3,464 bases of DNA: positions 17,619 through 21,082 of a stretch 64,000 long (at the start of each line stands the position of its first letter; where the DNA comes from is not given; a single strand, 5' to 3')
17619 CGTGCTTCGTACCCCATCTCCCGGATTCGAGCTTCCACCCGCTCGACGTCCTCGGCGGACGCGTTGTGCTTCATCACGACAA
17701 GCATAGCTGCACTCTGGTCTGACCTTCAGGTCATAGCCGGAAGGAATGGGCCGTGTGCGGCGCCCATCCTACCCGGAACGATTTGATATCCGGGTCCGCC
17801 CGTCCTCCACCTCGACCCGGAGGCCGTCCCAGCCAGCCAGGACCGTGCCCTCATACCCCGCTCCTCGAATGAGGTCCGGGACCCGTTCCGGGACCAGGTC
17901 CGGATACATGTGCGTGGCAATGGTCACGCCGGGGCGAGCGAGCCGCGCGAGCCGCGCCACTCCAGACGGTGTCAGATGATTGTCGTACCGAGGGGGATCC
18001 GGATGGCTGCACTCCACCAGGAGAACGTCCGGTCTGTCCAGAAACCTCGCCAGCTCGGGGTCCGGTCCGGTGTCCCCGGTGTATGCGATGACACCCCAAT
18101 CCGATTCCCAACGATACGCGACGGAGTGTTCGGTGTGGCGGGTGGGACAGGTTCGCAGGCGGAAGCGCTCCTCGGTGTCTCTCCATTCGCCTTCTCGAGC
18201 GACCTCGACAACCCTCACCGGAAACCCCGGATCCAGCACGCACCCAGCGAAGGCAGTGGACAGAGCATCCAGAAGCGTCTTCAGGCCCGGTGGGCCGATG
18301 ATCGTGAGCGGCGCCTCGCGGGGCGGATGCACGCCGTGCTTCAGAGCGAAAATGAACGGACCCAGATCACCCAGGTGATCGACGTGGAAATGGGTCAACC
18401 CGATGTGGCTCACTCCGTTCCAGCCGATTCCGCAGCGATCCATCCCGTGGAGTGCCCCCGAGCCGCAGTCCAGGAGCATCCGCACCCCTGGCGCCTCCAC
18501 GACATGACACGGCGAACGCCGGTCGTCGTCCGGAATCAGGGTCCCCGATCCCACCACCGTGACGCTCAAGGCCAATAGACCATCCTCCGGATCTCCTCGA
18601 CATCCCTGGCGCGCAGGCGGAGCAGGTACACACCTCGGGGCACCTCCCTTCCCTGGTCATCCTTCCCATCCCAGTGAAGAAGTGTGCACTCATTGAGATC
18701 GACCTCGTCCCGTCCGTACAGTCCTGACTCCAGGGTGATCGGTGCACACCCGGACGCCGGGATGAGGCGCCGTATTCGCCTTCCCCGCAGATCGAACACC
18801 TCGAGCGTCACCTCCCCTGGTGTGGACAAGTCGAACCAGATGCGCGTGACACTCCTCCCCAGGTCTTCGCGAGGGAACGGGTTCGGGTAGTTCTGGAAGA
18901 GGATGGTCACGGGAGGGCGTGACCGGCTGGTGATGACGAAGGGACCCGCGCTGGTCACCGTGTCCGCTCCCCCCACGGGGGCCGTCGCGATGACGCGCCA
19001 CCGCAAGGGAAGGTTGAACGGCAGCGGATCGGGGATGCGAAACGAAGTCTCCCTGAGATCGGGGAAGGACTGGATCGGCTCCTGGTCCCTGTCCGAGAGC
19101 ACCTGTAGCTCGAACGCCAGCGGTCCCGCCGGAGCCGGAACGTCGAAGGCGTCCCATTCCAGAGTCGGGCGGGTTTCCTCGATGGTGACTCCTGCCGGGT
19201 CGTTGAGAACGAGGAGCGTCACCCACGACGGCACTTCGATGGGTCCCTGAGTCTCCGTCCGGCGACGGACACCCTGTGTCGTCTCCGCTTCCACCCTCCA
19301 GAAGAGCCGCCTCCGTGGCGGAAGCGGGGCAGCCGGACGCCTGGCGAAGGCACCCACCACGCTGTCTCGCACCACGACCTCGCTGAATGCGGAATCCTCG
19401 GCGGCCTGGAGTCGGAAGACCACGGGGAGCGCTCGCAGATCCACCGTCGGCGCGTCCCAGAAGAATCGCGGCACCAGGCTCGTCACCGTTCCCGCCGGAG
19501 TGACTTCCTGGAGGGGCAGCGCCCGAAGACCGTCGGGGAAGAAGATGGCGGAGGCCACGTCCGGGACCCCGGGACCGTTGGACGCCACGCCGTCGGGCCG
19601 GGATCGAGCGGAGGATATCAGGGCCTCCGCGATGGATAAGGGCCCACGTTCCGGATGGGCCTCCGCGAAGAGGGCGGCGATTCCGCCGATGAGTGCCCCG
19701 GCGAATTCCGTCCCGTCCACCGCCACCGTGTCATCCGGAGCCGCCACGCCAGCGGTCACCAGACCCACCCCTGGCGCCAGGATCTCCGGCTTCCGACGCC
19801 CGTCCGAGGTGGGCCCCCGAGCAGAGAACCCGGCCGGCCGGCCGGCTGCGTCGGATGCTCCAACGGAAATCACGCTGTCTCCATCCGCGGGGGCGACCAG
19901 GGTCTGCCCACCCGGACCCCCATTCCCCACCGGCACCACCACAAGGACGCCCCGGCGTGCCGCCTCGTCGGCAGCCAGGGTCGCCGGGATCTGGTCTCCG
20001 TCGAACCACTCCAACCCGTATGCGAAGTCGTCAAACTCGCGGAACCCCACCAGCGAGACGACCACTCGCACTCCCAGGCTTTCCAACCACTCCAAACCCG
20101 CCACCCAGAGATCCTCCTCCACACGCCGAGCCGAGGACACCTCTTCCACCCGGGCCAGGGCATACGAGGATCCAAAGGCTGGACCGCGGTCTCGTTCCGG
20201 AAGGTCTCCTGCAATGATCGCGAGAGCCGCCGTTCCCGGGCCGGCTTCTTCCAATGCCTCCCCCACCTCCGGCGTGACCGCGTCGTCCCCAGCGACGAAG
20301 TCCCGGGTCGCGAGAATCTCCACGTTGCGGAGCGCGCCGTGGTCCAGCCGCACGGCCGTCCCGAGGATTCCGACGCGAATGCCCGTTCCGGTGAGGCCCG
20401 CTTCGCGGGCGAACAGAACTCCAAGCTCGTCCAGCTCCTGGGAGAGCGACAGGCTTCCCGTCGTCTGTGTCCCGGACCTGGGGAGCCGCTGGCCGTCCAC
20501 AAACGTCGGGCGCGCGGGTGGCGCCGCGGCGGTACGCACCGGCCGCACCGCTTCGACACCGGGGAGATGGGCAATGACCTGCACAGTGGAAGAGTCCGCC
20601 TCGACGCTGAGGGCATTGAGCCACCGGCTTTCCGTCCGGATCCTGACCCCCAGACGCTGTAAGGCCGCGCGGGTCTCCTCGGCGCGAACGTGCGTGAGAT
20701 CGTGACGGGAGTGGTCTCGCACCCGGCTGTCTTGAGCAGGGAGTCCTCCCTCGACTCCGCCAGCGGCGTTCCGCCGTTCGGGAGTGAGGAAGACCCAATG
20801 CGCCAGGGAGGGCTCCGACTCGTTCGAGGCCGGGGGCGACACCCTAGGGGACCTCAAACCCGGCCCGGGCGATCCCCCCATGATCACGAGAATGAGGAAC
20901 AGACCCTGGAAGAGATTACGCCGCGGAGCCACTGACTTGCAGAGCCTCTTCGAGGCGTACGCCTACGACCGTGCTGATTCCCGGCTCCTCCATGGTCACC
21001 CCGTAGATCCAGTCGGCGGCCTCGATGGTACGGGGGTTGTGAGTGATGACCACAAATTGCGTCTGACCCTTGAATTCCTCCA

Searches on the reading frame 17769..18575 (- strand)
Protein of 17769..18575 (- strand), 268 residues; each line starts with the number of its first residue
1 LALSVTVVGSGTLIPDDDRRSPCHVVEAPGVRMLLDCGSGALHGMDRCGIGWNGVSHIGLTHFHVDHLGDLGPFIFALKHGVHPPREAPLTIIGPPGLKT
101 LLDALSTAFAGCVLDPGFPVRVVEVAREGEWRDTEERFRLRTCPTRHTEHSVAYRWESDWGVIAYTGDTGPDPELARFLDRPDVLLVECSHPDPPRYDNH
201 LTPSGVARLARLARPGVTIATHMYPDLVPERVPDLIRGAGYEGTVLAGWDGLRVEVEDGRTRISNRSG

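Call 10: search_protein_families(library=pfam, proteins=[window:17769-18575:-], max_evalue=0.001)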
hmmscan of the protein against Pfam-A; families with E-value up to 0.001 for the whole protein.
window:17769-18575:- (268 aa): 3 families
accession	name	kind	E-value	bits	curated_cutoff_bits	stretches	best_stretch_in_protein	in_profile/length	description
PF12706.13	Lactamase_B_2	-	5.1e-15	56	27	1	32-223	2-200/200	Beta-lactamase superfamily domain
PF00753.33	Lactamase_B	-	3.3e-11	43.9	22.7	1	19-180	4-161/196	Metallo-beta-lactamase superfamily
PF23023.1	Anti-Pycsar_Apyc1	-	5.6e-07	29.7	50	1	1-80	1-79/250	Anti-Pycsar protein Apyc1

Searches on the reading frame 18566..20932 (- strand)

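Call 10: search_protein_families(library=pfam, proteins=[window:18566-20932:-], max_evalue=0.001)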
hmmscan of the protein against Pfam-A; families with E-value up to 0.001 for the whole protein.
window:18566-20932:- (788 aa): 1 family
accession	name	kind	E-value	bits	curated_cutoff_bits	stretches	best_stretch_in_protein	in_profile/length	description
PF00082.27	Peptidase_S8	-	4.4e-20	72.6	21.8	1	182-449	1-280/288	Subtilase family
